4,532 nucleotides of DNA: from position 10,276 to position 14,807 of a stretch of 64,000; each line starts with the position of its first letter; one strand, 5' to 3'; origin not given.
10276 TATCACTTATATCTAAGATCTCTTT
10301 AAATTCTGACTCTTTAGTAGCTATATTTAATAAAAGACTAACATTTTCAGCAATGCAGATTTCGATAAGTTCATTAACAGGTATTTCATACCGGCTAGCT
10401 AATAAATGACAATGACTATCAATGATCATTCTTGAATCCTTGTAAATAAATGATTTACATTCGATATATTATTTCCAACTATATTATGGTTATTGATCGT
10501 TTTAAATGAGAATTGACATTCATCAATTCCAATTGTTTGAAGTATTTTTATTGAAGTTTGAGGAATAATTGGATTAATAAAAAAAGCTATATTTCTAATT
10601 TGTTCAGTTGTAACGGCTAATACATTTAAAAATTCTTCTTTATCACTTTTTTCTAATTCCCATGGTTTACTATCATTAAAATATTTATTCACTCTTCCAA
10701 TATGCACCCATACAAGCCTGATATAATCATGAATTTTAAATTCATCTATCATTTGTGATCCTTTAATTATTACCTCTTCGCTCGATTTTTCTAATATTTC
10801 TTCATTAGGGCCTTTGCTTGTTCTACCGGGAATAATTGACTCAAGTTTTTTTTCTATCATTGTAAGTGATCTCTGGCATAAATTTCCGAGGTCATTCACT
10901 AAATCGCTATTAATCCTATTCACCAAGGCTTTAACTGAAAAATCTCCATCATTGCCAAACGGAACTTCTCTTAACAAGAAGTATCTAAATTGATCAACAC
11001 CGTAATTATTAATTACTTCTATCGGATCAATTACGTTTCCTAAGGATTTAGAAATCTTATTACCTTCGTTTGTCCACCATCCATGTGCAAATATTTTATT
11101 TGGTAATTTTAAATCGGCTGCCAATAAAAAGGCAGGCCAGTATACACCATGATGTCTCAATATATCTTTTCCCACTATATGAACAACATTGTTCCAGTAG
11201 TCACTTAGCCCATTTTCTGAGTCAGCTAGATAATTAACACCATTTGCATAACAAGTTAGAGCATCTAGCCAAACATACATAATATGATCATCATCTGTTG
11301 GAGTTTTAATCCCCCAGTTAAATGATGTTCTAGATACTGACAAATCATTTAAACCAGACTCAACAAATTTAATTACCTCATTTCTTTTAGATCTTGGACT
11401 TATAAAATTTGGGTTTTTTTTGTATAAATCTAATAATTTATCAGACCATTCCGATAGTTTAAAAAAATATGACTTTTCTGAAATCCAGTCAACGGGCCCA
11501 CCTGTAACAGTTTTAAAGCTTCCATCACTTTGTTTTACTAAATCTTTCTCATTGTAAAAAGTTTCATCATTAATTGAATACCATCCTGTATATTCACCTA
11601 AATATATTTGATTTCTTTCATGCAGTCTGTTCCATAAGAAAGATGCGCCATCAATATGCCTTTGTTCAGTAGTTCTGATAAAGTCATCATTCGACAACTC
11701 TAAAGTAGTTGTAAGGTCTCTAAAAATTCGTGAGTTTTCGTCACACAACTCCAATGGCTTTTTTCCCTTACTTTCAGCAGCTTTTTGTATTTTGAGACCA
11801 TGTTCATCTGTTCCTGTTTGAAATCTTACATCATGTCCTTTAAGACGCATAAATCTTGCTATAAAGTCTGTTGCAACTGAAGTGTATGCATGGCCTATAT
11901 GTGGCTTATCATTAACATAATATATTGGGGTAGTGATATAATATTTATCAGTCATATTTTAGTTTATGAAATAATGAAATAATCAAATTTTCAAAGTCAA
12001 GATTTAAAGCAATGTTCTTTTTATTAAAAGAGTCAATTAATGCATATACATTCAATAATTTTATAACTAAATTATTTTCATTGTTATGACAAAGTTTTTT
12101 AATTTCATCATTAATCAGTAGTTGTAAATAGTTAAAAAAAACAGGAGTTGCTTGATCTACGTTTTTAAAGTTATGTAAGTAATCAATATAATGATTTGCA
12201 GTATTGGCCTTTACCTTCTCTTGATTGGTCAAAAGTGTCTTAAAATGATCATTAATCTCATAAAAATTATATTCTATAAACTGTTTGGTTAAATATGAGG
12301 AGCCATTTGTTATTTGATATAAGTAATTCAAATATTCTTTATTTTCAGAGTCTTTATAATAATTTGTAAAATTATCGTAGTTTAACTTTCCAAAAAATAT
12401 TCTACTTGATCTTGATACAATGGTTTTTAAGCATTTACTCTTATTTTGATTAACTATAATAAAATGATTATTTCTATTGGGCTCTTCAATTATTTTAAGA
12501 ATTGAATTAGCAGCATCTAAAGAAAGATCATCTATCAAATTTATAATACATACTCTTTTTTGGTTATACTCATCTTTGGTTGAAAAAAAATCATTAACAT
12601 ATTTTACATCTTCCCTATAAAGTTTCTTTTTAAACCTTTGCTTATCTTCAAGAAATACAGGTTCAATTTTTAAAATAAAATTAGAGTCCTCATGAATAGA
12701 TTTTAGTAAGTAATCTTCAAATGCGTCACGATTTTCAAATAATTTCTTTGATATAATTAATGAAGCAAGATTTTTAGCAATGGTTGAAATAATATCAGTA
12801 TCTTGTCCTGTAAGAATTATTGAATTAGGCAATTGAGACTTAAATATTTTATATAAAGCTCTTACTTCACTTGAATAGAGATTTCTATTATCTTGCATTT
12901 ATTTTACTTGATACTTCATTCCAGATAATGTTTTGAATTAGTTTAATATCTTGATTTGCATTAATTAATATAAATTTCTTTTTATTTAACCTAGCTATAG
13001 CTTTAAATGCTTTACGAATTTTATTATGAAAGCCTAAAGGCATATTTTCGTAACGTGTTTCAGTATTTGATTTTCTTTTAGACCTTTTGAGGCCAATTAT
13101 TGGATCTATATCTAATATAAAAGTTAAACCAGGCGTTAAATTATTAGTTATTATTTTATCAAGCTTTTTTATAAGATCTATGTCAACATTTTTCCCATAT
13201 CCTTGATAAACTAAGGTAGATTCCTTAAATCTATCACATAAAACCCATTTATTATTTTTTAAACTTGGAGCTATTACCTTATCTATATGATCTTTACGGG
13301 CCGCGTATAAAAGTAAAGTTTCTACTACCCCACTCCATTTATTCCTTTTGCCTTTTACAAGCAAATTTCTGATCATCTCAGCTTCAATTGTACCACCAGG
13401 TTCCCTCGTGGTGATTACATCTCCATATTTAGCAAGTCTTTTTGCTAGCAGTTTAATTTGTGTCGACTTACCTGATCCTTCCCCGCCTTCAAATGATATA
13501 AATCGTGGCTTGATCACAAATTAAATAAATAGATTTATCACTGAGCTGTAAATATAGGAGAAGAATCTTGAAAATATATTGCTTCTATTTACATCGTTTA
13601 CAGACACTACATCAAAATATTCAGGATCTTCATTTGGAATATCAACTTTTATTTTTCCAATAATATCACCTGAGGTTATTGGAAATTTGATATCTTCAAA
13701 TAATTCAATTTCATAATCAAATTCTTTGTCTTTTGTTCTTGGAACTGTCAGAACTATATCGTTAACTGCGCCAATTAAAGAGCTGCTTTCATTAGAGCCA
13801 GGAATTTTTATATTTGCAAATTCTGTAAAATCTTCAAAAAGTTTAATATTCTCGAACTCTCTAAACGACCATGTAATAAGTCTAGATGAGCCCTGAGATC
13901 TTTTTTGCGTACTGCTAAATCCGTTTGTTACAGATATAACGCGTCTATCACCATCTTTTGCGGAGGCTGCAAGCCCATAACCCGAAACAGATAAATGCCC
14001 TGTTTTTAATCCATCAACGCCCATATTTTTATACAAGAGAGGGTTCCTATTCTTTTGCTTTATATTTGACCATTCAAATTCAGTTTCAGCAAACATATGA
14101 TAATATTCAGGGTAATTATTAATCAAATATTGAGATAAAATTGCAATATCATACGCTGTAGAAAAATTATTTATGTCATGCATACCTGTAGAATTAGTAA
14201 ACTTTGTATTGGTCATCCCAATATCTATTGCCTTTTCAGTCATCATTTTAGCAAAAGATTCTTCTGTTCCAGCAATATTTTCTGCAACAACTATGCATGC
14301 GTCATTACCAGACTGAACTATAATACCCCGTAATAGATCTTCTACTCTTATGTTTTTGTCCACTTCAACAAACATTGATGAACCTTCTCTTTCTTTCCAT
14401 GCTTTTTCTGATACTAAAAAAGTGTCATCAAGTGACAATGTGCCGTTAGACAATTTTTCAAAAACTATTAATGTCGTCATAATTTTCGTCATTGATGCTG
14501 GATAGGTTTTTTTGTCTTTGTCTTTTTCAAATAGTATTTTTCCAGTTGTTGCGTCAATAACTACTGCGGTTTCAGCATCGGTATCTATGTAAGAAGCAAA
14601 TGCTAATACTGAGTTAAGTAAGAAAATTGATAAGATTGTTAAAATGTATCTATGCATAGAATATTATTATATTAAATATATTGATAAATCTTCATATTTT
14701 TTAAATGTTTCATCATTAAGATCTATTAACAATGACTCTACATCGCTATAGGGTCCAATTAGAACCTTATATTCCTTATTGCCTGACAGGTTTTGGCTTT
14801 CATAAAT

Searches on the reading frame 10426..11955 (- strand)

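Call 16: search_protein_families(library=pfam, proteins=[window:10426-11955:-], max_evalue=0.00001)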
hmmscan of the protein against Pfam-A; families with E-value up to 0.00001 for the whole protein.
window:10426-11955:- (509 aa): 4 families
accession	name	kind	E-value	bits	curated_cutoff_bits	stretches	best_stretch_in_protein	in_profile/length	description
PF09334.17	tRNA-synt_1g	-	2.6e-104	349.5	20.1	2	155-363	175-390/391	tRNA synthetases class I (M)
PF00133.28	tRNA-synt_1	-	1.5e-25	90.3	22.7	2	3-65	23-86/414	tRNA synthetases class I (I, L, M and V)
PF01406.26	tRNA-synt_1e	-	7e-15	55.6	27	1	14-136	19-141/301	tRNA synthetases class I (C) catalytic domain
PF19303.5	Anticodon_3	-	2.5e-07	31.1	23.5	1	376-508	2-136/152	Anticodon binding domain of methionyl tRNA ligase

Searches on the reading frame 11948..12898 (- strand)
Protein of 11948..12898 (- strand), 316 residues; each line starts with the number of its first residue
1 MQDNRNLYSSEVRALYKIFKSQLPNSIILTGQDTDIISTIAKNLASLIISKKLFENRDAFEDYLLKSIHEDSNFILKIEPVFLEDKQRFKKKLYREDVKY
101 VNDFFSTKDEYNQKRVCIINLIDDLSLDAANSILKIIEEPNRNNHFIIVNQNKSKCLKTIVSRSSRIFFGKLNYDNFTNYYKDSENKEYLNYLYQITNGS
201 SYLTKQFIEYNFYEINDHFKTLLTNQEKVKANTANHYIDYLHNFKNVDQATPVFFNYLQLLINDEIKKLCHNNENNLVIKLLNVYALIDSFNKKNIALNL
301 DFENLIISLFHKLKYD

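Call 16: search_protein_families(library=pfam, proteins=[window:11948-12898:-], max_evalue=0.00001)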
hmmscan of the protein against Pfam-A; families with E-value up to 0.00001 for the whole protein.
window:11948-12898:- (316 aa): 1 family
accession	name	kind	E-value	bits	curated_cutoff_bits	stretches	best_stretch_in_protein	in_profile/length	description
PF13177.12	DNA_pol3_delta2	-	2.6e-20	73.5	27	1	20-171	15-159/161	DNA polymerase III, delta subunit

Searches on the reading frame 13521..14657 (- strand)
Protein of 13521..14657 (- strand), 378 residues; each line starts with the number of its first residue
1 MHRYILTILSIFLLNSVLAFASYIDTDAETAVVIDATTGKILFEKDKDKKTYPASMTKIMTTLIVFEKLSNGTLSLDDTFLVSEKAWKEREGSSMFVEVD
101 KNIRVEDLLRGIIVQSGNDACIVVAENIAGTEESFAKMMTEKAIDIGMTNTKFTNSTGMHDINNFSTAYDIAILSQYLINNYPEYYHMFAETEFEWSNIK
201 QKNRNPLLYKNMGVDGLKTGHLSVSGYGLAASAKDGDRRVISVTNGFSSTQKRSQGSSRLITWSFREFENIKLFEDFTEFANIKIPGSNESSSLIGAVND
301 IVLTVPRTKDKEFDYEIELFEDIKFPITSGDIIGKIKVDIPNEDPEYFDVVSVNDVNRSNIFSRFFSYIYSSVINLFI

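Call 6: search_protein_families(library=ncbifam, proteins=[window:13521-14657:-], max_evalue=0.00001)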
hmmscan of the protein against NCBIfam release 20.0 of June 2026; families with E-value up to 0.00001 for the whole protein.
window:13521-14657:- (378 aa): 9 families
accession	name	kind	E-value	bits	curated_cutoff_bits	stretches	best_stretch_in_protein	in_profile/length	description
NF008489.0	PRK11397.1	equivalog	1.2e-74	251.4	610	1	25-370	34-386/389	serine-type D-Ala-D-Ala carboxypeptidase DacD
NF008059.0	PRK10793.1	equivalog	6.7e-72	242.4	694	1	25-370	43-395/403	D-alanyl-D-alanine carboxypeptidase DacA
NF007445.0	PRK10001.1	equivalog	4.9e-69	233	765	1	25-370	36-388/400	serine-type D-Ala-D-Ala carboxypeptidase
NF038273.1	strep_PBP3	exception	4.4e-48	164.3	490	1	6-342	8-369/407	D-alanyl-D-alanine carboxypeptidase PBP3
NF038258.2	PBP4_Staph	exception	4.4e-34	117.9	500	1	30-244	43-276/366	penicillin-binding protein PBP4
NF008668.0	PRK11669.1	equivalog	1.4e-20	73.7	294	1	26-240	41-256/316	D-alanyl-D-alanine endopeptidase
NF000471.1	vanY_of_D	exception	1.4e-13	50.8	625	1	27-256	98-343/354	transpeptidase-like D-Ala-D-Ala carboxypeptidase VanY-D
NF012099.1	SubclassA2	equivalog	4.2e-07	29.4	320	1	27-158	14-150/275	class A beta-lactamase, subclass A2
NF033103.1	bla_class_A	equivalog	3.6e-06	26.3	200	1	33-178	17-162/257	class A beta-lactamase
